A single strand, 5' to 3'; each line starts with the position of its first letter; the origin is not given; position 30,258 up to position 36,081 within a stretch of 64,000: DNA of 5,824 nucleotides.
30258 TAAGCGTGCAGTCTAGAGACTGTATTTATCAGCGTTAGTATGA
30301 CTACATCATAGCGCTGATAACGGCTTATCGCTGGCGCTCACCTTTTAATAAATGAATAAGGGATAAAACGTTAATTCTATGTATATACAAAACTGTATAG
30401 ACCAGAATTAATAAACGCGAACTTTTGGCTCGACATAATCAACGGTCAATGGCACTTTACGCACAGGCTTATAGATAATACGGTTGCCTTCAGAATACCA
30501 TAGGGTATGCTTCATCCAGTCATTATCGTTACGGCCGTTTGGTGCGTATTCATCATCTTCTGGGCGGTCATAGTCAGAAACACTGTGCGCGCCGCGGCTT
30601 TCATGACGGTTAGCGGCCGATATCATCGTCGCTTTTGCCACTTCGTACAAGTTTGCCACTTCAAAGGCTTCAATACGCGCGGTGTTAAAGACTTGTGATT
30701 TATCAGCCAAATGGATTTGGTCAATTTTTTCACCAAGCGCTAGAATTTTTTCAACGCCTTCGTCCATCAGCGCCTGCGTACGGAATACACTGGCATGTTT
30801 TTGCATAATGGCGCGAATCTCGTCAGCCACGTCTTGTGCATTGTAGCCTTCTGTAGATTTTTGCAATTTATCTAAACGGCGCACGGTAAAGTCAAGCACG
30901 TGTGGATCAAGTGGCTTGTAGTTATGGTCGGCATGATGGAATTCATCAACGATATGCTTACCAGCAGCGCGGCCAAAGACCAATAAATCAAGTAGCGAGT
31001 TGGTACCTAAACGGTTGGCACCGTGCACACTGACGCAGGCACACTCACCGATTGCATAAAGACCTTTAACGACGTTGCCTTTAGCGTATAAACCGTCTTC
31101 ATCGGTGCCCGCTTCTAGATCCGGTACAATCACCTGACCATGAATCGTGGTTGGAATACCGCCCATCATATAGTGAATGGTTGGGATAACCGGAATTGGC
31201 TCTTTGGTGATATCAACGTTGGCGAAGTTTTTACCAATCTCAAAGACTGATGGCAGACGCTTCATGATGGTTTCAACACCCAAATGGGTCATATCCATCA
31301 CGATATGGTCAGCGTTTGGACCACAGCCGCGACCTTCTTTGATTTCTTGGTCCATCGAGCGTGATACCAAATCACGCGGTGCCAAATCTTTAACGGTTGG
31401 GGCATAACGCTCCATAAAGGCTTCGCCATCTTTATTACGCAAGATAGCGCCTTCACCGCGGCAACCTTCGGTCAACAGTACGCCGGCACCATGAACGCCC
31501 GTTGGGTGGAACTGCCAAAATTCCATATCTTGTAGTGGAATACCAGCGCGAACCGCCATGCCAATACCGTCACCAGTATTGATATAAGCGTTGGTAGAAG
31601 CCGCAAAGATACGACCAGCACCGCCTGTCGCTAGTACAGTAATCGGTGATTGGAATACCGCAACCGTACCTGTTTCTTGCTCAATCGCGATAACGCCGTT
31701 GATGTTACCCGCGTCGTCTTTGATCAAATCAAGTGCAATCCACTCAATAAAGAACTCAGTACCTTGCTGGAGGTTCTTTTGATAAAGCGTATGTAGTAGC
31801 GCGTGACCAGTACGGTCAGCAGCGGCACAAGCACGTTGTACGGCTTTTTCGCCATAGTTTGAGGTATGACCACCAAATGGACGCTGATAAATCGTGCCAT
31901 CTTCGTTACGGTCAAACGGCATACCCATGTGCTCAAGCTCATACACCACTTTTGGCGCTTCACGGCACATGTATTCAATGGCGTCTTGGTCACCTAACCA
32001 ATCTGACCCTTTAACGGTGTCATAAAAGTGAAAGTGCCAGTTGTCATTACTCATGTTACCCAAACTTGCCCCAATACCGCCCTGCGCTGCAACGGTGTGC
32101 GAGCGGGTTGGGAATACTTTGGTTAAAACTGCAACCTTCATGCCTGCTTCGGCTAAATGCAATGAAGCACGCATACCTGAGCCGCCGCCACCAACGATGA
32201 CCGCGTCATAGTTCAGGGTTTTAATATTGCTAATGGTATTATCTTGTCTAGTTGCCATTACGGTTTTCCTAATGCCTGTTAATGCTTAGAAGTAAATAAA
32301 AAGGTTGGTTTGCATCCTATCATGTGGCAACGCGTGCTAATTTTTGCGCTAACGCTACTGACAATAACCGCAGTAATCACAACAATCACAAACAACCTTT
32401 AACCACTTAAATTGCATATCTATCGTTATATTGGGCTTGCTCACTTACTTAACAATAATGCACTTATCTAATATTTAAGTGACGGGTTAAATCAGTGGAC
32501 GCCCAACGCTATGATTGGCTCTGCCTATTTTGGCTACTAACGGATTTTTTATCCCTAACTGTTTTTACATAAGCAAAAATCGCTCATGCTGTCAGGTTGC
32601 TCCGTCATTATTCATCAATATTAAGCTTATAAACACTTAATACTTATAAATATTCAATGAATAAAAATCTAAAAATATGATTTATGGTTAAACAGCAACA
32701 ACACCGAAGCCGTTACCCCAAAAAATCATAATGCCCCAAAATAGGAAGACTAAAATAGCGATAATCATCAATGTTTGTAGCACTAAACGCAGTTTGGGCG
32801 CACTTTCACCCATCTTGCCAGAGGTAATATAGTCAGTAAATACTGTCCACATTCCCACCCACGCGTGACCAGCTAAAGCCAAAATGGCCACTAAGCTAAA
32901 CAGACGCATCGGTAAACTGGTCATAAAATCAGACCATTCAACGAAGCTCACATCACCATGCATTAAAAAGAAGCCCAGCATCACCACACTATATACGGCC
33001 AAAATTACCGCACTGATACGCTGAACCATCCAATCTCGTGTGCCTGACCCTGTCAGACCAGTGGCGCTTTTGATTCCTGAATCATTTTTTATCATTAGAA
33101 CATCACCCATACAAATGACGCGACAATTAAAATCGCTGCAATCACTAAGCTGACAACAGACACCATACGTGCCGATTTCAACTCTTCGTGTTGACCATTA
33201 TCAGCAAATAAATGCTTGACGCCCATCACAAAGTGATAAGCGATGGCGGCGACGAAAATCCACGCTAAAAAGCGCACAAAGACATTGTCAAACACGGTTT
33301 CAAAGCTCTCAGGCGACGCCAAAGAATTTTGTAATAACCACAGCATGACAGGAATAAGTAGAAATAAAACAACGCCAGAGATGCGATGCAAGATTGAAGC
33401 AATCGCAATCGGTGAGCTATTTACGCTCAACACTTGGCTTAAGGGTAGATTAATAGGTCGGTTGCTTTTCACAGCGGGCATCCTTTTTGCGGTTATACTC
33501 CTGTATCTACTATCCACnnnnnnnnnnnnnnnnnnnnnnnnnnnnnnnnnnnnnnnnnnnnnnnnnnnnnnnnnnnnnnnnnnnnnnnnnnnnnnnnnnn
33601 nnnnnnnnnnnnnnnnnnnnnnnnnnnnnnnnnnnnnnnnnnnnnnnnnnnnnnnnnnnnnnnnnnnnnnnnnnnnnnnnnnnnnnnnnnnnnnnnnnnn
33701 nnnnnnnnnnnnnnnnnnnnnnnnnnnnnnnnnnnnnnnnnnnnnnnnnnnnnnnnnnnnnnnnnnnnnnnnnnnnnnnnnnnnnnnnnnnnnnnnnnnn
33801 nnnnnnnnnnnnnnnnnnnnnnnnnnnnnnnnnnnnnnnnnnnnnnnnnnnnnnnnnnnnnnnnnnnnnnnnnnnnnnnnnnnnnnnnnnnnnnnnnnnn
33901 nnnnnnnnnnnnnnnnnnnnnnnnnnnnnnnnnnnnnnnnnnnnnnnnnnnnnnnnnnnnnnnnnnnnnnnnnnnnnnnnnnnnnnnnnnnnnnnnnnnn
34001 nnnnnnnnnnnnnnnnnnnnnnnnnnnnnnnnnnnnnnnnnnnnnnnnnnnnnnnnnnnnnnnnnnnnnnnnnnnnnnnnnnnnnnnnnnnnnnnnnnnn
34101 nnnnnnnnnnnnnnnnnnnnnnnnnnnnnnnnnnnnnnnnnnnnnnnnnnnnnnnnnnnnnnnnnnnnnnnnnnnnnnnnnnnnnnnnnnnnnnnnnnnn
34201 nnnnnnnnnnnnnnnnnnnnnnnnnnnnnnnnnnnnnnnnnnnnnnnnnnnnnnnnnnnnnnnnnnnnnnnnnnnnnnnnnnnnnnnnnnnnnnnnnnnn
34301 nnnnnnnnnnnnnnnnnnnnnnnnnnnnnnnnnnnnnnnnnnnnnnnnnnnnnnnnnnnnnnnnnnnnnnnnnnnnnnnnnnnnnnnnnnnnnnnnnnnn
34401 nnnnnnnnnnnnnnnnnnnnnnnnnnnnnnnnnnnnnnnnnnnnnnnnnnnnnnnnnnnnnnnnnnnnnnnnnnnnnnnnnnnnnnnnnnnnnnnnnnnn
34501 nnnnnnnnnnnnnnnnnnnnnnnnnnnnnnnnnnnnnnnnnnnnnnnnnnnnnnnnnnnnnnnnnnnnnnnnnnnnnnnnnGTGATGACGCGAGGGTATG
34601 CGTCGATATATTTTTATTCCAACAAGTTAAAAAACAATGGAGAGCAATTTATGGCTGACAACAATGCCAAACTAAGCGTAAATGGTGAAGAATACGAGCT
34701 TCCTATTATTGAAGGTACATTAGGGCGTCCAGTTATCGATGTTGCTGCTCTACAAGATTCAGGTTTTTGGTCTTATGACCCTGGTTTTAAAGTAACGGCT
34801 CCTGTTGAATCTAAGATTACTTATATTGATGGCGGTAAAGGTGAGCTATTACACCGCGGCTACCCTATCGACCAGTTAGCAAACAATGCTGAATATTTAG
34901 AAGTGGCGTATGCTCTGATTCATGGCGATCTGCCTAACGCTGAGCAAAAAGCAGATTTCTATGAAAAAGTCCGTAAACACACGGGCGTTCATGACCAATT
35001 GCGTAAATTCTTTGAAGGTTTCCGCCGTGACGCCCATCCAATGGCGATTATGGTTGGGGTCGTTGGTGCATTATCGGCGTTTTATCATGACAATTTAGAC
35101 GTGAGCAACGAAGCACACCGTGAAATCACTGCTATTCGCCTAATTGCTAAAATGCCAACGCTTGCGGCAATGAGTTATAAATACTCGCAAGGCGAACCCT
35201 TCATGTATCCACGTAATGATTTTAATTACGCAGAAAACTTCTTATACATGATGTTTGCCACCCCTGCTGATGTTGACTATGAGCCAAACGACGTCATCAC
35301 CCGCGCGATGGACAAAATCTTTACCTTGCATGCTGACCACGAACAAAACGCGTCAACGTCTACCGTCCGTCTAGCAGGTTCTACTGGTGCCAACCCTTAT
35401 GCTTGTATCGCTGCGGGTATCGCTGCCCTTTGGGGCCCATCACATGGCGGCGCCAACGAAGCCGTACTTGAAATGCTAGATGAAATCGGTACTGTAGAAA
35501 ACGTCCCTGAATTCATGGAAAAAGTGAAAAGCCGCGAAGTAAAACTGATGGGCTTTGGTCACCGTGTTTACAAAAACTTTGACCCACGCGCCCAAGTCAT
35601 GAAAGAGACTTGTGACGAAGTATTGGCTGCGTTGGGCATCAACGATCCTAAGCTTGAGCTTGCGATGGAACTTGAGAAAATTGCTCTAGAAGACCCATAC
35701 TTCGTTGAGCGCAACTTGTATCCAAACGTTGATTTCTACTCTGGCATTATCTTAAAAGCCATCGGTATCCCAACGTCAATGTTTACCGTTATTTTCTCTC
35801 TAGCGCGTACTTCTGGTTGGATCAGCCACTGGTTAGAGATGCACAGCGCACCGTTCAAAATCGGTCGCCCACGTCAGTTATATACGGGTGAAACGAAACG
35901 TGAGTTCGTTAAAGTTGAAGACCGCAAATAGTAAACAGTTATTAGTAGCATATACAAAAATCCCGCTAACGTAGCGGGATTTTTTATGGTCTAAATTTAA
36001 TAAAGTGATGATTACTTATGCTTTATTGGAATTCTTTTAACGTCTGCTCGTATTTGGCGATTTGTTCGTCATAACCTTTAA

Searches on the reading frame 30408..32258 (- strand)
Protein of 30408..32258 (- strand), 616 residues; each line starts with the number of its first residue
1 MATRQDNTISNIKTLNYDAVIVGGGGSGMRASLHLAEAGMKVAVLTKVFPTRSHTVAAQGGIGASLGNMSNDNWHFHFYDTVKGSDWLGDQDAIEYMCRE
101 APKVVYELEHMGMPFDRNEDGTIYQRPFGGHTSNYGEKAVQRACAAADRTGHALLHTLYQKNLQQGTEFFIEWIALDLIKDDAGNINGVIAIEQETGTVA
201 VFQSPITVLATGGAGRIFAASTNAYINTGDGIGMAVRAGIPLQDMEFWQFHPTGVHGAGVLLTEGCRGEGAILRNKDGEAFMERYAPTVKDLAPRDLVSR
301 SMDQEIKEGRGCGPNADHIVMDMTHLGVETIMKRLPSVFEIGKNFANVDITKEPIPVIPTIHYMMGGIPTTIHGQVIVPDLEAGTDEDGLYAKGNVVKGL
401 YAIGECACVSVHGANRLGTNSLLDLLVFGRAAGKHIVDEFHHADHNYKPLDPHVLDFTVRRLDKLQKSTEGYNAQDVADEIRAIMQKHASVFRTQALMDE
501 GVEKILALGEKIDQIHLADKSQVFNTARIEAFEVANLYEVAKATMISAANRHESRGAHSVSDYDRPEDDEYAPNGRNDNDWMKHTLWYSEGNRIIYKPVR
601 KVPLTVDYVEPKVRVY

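Call 49: search_protein_families(library=pfam, proteins=[window:30408-32258:-], max_evalue=0.00001)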
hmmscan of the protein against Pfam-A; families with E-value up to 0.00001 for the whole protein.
window:30408-32258:- (616 aa): 3 families
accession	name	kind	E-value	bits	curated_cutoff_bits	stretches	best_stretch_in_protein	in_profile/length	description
PF00890.30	FAD_binding_2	-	4.3e-115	385.7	20.4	1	18-422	1-414/414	FAD binding domain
PF02910.25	Succ_DH_flav_C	-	8.2e-37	126.5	20.8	1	479-616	2-130/130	Fumarate reductase flavoprotein C-term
PF01266.30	DAO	-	2.6e-08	34.3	27.9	1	18-125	1-92/353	FAD dependent oxidoreductase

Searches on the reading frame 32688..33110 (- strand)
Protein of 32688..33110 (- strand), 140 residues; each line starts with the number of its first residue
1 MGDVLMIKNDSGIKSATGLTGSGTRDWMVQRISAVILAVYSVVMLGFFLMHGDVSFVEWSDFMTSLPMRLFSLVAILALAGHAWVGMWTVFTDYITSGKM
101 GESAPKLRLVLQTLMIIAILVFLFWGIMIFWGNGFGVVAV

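Call 49: search_protein_families(library=pfam, proteins=[window:32688-33110:-], max_evalue=0.00001)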
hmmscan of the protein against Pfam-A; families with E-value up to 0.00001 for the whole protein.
window:32688-33110:- (140 aa): 1 family
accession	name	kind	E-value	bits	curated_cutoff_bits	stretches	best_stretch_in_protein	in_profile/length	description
PF01127.27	Sdh_cyt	-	9.5e-09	35.8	25.8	1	22-120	18-120/122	Succinate dehydrogenase/Fumarate reductase transmembrane subunit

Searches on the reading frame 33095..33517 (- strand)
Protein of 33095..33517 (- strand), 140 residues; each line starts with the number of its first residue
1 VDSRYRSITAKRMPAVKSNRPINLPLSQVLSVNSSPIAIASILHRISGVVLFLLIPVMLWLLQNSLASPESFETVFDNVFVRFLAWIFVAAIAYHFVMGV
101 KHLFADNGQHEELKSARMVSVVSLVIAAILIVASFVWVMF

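Call 49: search_protein_families(library=pfam, proteins=[window:33095-33517:-], max_evalue=0.00001)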
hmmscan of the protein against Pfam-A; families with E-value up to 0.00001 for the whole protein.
window:33095-33517:- (140 aa): 1 family
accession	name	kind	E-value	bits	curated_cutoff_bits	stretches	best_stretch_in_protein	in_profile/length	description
PF01127.27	Sdh_cyt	-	2.3e-21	76.6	25.8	1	25-131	6-119/122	Succinate dehydrogenase/Fumarate reductase transmembrane subunit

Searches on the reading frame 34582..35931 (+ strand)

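Call 49: search_protein_families(library=pfam, proteins=[window:34582-35931:+], max_evalue=0.00001)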
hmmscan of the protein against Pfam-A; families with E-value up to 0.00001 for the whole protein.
window:34582-35931:+ (449 aa): 1 family
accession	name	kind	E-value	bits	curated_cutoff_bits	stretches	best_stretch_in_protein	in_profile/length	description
PF00285.26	Citrate_synt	-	5.1e-140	467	27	1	69-431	2-357/357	Citrate synthase, C-terminal domain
